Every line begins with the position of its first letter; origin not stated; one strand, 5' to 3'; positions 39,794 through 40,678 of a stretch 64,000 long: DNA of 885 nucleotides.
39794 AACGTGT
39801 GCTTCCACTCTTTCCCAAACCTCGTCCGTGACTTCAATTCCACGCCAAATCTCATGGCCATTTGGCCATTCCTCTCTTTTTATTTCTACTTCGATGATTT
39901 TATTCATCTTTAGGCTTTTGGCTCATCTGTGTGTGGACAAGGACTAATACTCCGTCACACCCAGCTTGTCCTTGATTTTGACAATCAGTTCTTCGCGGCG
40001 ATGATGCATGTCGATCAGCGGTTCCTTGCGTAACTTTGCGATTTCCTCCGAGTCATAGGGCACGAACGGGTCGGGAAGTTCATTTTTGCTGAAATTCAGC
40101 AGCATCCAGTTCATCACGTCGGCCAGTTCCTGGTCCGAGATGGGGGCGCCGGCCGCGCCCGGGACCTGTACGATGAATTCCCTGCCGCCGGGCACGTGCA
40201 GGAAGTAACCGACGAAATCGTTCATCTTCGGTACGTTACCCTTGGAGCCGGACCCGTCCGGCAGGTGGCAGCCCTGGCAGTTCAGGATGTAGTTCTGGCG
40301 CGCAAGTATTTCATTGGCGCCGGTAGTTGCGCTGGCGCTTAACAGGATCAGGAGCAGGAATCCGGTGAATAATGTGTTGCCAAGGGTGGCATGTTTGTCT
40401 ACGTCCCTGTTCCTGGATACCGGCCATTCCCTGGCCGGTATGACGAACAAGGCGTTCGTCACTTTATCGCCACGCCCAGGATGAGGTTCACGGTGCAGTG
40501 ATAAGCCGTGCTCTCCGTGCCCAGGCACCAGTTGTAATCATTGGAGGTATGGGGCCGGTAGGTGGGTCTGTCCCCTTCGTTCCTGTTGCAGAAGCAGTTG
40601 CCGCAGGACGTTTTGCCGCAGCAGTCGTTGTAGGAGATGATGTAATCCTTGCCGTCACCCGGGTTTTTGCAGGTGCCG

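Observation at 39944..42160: Minimal amine dehydrogenase cluster mauB-mauA-cytochrome c without mauD/E/F/G accessory genes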

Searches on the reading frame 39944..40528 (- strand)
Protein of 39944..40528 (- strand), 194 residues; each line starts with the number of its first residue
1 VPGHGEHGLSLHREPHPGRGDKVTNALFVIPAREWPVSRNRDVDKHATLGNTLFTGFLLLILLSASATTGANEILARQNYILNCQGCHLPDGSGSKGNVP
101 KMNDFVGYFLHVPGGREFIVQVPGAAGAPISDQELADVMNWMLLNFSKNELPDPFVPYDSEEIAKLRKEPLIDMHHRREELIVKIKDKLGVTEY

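Call 3: search_protein_families(library=pfam, proteins=[window:39944-40528:-], max_evalue=0.01)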
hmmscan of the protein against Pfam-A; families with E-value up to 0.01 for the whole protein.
window:39944-40528:- (194 aa): 1 family
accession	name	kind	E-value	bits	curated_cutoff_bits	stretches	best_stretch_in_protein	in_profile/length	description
PF00034.26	Cytochrom_C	-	0.0029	19.3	21.3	0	82-106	10-34/90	Cytochrome c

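Call 4: search_protein_families(library=ncbifam, proteins=[window:39944-40528:-], max_evalue=0.01)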
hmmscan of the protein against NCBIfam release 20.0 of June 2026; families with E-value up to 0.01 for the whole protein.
window:39944-40528:- (194 aa): 0 families

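Call 43: search_solved_structures(query=window:39947-40462:-, max_evalue=10, show_alignments=2)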
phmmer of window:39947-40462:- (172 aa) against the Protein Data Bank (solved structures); distinct sequences matched with E-value up to 10: 10.
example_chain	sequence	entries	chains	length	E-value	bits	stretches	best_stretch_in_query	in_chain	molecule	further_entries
1dt1_A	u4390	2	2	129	7.3e-07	32.3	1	60-151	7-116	CYTOCHROME C552 | Cytochrome c-552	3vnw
1c52_A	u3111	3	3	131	7.4e-07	32.2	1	60-151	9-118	CYTOCHROME-C552 | Cytochrome c-552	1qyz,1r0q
1foc_A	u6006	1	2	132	7.5e-07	32.2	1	60-151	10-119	CYTOCHROME RC557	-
2fwl_A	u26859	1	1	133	7.6e-07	32.2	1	60-151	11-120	Cytochrome c-552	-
5n1t_B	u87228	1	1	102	0.017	18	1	36-82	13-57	Cytochrome C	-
6q2u_A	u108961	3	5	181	0.02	17.8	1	54-132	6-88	Cytochrome c4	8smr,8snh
9l9c_B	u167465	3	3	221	0.06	16.3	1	28-118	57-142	Translation initiation factor 6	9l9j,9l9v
8gy2_B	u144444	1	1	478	0.1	15.5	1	55-127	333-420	Alcohol dehydrogenase (quinone), cytochrome c subunit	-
9x0q_B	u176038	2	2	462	0.4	13.6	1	55-127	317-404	Alcohol dehydrogenase (quinone), cytochrome c subunit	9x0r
1etp_A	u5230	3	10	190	1.8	11.5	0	54-83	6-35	CYTOCHROME C4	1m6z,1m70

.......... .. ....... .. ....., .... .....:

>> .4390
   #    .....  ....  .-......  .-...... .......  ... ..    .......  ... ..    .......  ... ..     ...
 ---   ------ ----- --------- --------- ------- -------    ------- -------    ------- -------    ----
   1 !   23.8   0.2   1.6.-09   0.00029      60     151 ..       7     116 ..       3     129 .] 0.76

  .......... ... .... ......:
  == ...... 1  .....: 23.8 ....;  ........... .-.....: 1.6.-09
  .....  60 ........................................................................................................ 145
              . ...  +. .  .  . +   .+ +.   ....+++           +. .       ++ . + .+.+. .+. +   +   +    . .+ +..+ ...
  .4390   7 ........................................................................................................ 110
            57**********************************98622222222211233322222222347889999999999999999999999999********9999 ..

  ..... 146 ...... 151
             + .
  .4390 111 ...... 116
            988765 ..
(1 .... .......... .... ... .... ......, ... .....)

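Call 52: search_protein_representatives(protein=window:39947-40462:-)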
Query: 172 residues. Proteins with E-value up to 0.001 (for the whole library): 1150; up to 1e-10: 773; up to 1e-30: 29. The best 150 are listed.
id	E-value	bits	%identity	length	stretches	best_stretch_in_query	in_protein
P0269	6.2e-99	345.1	88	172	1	1-172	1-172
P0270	4.6e-80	283.6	89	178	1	32-172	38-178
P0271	1.4e-58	213.7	85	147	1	56-161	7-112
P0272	2.1e-52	193.6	87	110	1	33-133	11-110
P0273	7.5e-47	175.5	47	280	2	54-165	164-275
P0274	1.2e-41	158.6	58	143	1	42-165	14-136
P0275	1.5e-41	158.2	42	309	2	55-164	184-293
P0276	1.6e-39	151.7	41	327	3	56-160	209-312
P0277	9.3e-37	142.7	55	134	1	48-164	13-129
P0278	1.2e-35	139.1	50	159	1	32-163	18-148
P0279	1.3e-35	139.0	52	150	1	38-163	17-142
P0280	5.4e-35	136.9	53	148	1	47-165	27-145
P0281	1.3e-34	135.7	43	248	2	54-165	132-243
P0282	1.6e-34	135.4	48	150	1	30-171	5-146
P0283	2.0e-34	135.0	37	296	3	56-165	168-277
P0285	5.9e-33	130.3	41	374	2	54-158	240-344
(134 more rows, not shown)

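Call 70: find_encoding_contigs(protein=P0273, flank=5000, max_places=2)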
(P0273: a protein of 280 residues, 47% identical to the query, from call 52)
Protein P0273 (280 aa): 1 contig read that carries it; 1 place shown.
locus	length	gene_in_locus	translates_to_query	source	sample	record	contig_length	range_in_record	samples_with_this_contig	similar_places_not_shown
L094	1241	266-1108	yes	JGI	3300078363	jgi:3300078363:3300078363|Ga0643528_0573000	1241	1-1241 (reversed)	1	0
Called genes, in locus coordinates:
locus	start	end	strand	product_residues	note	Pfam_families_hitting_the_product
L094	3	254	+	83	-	?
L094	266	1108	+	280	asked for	PF13442:Cytochrome_CBB3 (weak), PF00034:Cytochrom_C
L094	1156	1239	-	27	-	?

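Call 71: find_encoding_contigs(protein=P0285, flank=5000, max_places=2)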
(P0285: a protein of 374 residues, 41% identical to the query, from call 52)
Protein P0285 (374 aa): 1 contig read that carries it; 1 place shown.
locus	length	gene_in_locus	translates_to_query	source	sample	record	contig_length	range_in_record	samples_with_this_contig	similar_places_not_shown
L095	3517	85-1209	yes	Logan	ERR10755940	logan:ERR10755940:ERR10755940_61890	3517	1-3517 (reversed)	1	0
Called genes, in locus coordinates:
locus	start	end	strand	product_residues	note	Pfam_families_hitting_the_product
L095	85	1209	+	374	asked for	PF00034:Cytochrom_C (faint), PF13442:Cytochrome_CBB3 (faint)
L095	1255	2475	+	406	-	PF06433:Me-amine-dh_H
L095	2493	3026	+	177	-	PF07291:MauE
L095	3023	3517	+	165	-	?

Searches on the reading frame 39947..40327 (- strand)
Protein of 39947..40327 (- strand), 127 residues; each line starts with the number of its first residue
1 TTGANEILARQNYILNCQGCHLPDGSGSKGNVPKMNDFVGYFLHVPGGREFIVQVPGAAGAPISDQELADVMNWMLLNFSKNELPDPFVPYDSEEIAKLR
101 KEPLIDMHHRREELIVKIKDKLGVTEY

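Call 53: predict_structure(protein=window:39947-40327:-)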
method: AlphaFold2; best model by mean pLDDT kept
length: 127 residues; sequences in the alignment: 1
mean_pLDDT: 42.8   pTM: 0.31
mean pLDDT of the five models: 42.8, 40.4, 38.3, 38.1, 35.6
residues with pLDDT >= 90: 0; 70-90: 1; 50-70: 36; < 50: 90
segments of 3 or more residues with pLDDT < 50: 1-61, 82-92, 99-111
pLDDT, mean of each block of 10 residues (from residue 1): 29 28 30 33 42 42 54 55 45 51 41 56 55
secondary structure, 60 per line:
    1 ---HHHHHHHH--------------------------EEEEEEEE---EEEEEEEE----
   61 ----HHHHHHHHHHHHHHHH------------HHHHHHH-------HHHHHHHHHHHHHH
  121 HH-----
elements in order: H4-11 E38-45 E49-56 H65-80 H93-99 H107-122

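Call 56: search_protein_families(library=pfam, alignment_id=A2, max_evalue=0.01)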
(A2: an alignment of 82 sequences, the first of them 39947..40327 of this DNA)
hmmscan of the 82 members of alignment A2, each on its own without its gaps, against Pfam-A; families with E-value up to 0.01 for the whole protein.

A. member 1, window:39947-40327:- (127 aa): 1 family
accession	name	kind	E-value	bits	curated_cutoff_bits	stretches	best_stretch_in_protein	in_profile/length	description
PF00034.26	Cytochrom_C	-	0.00084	21.1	21.3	0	15-40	10-35/90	Cytochrome c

B. families by the number of members that match (of 82 scanned): 4 families
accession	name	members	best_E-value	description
PF00034.26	Cytochrom_C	58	4.4e-08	Cytochrome c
PF13442.11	Cytochrome_CBB3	31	0.00011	Cytochrome C oxidase, cbb3-type, subunit III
PF24899.1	UBA_DHX29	2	0.0059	ATP-dependent RNA helicase DHX29, UBA domain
PF19466.4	DUF6003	1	0.0061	Family of unknown function (DUF6003)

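Call 57: search_protein_families(library=ncbifam, alignment_id=A2, max_evalue=0.01)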
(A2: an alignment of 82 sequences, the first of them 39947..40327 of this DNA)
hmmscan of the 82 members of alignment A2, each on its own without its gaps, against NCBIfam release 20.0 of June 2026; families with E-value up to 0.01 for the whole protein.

A. member 1, window:39947-40327:- (127 aa): 0 families

B. families by the number of members that match (of 82 scanned): 8 families
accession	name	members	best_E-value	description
NF045774.1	cytochro_C551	2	0.00032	cytochrome c551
TIGR03872.1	cytochrome_MoxG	2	0.00036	cytochrome c(L), periplasmic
TIGR00782.1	ccoP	2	0.00048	cytochrome-c oxidase, cbb3-type subunit III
NF050122.1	bc1_QcrC_actin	2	0.0088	cytochrome bc1 complex diheme cytochrome c subunit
TIGR03874.1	4cys_cytochr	1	0.00033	c-type cytochrome, methanol metabolism-related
NF045773.1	cytochro_C550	1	0.0051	cytochrome c550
NF011054.0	PRK14486.1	1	0.0063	putative bifunctional cbb3-type cytochrome c oxidase subunit II/cytochrome c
NF045722.1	c3_cytochr_TmcA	1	0.0064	acidic tetraheme cytochrome c3 TmcA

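Call 58: predict_structure(alignment_id=A2)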
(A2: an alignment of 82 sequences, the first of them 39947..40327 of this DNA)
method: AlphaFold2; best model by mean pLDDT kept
length: 127 residues; sequences in the alignment: 82
mean_pLDDT: 94.9   pTM: 0.88
mean pLDDT of the five models: 94.9, 94.4, 94.1, 94.1, 93.8
residues with pLDDT >= 90: 113; 70-90: 12; 50-70: 2; < 50: 0
segments of 3 or more residues with pLDDT < 50: none
pLDDT, mean of each block of 10 residues (from residue 1): 85 96 90 92 98 97 98 98 98 98 96 97 89
secondary structure, 60 per line:
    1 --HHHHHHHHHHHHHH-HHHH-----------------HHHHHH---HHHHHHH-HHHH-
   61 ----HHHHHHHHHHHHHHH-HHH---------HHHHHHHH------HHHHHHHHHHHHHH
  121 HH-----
elements in order: H3-16 H18-21 H39-44 H48-54 H56-59 H65-79 H93-100 H107-122

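Call 60: fold_search(model_id=the predicted structure, library=pdb)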
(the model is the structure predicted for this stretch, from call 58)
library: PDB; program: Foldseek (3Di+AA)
matches with E <= 10: 109; with E <= 0.001: 0
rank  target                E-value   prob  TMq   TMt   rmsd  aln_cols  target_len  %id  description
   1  1qyz                  1.6e-03  1.00  0.62  0.61   5.2       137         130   25  Characterization of the malformed, recombinant cytochrome rC552 (released 2004-09-28)
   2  1dt1                  2.5e-03  1.00  0.63  0.62   5.7       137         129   25  THERMUS THERMOPHILUS CYTOCHROME C552 SYNTHESIZED BY ESCHERICHIA COLI (released 2000-02-18)
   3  1c52                  3.3e-03  1.00  0.63  0.61   5.1       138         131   25  THERMUS THERMOPHILUS CYTOCHROME-C552: A NEW HIGHLY THERMOSTABLE CYTOCHROME-C STRUCTURE OBTAINED BY MAD PHASING (released 1998-06-24)
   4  2zoo_A                9.1e-03  1.00  0.53  0.17   5.5       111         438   17  Crystal structure of nitrite reductase from Pseudoalteromonas haloplanktis TAC125 (released 2009-06-09)
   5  9fui                  1.7e-02  1.00  0.55  0.18   3.7       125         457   18  CRYSTAL STRUCTURE OF NITRIC OXIDE TREATED F295L MUTANT OF THREE-DOMAIN HEME-CU NITRITE REDUCTASE FROM RALSTONIA PICKETTI (released 2025-07-09)
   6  9fom                  2.0e-02  1.00  0.55  0.18   3.6       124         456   18  CRYSTAL STRUCTURE OF AS-ISOLATED F295L MUTANT OF THREE-DOMAIN HEME-CU NITRITE REDUCTASE FROM RALSTONIA PICKETTII (released 2025-06-25)
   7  1foc_A                2.4e-02  1.00  0.64  0.64   4.4       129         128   26  Cytochrome C557: improperly folded thermus thermophilus C552 (released 2000-11-08)
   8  7w2j_C                2.5e-02  0.99  0.47  0.17  14.4       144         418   14  Cryo-EM Structure of Membrane-bound Fructose Dehydrogenase from Gluconobacter japonicus (released 2022-11-30)
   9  9jqa_C                2.7e-02  1.00  0.55  0.29   4.7       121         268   16  Cryo-EM Structure of Fructose Dehydrogenase Variant from Gluconobacter japonicus Truncating Heme 1c and C-Terminal Hyd (released 2025-08-06)
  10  6fja                  2.8e-02  1.00  0.53  0.17   3.8       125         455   17  Crystal structure of T2D three-domain heme-Cu nitrite reductase from Ralstonia pickettii (released 2018-06-27)
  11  9fuk                  3.1e-02  1.00  0.55  0.17   3.6       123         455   18  CRYSTAL STRUCTURE OF NITRIC OXIDE-TREATED Q262N MUTANT OF THREE-DOMAIN HEME-CU NITRITE REDUCTASE FROM RALSTONIA PICKETTI (released 2025-07-09)
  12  8jej_C                3.9e-02  1.00  0.55  0.19   4.7       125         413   18  Cryo-EM Structure of Na-dithionite Reduced Membrane-bound Fructose Dehydrogenase from Gluconobacter japonicus (released 2023-10-25)
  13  4ax3_A                4.5e-02  1.00  0.52  0.17   5.6       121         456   17  Structure of three-domain heme-Cu nitrite reductase from Ralstonia pickettii at 1.6 A resolution (released 2013-03-27)
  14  3zbm                  5.3e-02  1.00  0.54  0.17   3.7       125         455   17  Structure of M92A variant of three-domain heme-Cu nitrite reductase from Ralstonia pickettii (released 2013-04-03)
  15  4ax3_B                5.3e-02  1.00  0.53  0.17   3.7       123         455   17  Structure of three-domain heme-Cu nitrite reductase from Ralstonia pickettii at 1.6 A resolution (released 2013-03-27)
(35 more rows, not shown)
